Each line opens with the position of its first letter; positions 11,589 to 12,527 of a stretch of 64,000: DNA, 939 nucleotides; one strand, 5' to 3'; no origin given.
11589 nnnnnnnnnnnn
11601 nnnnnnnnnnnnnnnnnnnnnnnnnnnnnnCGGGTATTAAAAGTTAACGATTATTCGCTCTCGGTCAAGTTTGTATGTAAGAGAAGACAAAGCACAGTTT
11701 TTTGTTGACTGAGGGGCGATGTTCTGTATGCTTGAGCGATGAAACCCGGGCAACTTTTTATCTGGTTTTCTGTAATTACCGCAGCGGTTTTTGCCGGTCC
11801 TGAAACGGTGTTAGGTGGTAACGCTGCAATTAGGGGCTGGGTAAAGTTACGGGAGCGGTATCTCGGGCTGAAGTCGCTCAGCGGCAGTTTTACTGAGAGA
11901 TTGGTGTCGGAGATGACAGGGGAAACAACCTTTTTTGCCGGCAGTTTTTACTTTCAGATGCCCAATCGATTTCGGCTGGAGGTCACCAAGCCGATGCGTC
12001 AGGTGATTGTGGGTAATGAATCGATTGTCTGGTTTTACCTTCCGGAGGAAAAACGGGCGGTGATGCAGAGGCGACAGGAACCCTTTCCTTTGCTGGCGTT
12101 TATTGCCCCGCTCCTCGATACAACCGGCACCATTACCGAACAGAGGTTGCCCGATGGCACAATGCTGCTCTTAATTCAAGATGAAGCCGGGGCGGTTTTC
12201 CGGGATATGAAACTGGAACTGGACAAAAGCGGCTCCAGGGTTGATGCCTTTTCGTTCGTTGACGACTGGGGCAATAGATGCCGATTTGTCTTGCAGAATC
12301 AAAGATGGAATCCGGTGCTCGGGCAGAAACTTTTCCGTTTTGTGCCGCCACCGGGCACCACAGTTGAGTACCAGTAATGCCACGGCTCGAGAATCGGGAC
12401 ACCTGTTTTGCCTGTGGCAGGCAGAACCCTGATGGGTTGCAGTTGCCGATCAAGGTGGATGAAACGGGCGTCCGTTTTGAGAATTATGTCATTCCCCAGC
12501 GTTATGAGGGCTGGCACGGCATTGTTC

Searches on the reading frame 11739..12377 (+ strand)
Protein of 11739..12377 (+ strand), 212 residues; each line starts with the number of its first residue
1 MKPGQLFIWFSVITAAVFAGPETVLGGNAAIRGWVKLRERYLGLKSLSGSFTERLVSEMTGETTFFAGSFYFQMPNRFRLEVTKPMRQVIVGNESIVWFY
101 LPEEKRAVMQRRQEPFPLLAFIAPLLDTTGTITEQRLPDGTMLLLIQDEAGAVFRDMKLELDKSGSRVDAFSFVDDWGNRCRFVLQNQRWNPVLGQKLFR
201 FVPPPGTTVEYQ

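Call 23: search_protein_families(library=pfam, proteins=[window:11739-12377:+])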
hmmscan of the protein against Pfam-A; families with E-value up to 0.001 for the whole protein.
window:11739-12377:+ (212 aa): 1 family
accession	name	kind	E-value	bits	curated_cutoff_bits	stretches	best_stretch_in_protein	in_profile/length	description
PF03548.22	LolA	-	1.1e-21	77.8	23.6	1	44-201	3-164/165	Outer membrane lipoprotein carrier protein LolA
